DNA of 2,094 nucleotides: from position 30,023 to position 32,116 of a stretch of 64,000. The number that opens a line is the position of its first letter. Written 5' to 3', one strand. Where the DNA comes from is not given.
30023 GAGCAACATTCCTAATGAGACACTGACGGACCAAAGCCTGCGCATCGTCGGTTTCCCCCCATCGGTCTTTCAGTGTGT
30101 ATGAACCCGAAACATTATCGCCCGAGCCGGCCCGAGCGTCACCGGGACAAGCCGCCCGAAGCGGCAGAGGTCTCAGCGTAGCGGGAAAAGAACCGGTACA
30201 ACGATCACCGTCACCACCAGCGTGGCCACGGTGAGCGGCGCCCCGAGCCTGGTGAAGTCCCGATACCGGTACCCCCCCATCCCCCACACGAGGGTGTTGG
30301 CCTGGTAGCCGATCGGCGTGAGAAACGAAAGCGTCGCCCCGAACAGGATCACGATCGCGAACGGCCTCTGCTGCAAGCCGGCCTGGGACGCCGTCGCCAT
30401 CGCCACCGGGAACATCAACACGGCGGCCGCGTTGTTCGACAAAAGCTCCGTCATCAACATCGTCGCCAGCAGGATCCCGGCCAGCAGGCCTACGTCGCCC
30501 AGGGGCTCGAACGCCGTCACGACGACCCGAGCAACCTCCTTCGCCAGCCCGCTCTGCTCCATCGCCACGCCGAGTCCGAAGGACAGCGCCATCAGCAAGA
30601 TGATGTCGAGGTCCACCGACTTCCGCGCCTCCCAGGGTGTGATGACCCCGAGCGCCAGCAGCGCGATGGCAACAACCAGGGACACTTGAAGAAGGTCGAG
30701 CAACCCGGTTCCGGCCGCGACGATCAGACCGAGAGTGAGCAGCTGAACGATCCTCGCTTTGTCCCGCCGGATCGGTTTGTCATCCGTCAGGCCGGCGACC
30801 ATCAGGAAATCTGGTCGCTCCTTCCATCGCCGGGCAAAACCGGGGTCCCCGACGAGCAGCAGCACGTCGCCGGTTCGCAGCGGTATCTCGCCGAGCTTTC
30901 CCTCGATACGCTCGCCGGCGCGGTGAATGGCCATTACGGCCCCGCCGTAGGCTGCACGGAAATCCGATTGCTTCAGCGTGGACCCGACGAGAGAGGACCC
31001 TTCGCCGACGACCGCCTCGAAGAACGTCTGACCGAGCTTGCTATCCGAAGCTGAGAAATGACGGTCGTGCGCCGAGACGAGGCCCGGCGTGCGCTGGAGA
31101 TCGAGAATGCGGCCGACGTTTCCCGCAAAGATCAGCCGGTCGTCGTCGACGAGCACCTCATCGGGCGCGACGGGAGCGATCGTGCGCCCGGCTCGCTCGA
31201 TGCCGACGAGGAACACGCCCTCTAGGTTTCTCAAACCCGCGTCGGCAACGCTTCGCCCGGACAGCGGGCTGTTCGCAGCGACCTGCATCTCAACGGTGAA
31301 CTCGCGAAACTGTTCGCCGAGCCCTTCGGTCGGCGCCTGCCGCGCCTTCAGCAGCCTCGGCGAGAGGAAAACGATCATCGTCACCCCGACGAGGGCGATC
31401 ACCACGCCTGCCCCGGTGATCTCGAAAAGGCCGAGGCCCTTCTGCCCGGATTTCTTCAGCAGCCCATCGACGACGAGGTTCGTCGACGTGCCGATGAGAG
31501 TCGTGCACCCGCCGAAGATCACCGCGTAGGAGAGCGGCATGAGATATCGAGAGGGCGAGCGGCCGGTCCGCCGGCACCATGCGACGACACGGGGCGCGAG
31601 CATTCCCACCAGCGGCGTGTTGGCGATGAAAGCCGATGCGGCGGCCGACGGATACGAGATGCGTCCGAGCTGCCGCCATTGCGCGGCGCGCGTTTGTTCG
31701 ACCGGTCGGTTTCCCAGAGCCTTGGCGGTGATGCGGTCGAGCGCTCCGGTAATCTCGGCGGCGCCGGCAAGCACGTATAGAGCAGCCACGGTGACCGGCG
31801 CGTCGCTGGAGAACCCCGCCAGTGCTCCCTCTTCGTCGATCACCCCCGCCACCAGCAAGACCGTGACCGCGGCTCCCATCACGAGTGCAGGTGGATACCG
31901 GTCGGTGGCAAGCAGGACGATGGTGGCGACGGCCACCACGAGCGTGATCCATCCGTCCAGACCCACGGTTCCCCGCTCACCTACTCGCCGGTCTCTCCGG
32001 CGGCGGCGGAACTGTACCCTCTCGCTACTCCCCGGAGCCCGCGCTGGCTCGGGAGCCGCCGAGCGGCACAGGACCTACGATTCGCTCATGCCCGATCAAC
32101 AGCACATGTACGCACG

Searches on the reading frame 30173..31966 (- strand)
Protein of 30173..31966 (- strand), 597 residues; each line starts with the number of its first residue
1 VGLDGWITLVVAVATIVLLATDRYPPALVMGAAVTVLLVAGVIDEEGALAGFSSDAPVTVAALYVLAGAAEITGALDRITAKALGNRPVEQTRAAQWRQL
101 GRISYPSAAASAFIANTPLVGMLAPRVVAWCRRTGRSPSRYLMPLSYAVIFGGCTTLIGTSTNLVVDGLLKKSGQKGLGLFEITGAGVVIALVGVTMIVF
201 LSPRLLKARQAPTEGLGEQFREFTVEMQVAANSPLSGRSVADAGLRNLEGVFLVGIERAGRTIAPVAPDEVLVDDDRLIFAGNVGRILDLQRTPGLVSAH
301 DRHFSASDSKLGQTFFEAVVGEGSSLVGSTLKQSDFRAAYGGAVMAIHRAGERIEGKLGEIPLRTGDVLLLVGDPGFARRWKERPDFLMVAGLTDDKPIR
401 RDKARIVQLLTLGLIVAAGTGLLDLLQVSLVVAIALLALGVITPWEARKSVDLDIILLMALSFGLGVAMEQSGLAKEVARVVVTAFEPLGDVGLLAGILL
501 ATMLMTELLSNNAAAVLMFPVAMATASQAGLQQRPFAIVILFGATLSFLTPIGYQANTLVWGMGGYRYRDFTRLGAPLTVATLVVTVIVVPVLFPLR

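Call 37: search_protein_families(library=ncbifam, max_evalue=1e-10, proteins=[window:30173-31966:-])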
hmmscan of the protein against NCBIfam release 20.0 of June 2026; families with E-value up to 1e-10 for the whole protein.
window:30173-31966:- (597 aa): 1 family
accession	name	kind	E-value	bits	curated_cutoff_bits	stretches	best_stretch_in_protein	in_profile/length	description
TIGR00785.1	dass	subfamily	2.3e-32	112.3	198.6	1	407-590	254-440/444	DASS family sodium-coupled anion symporter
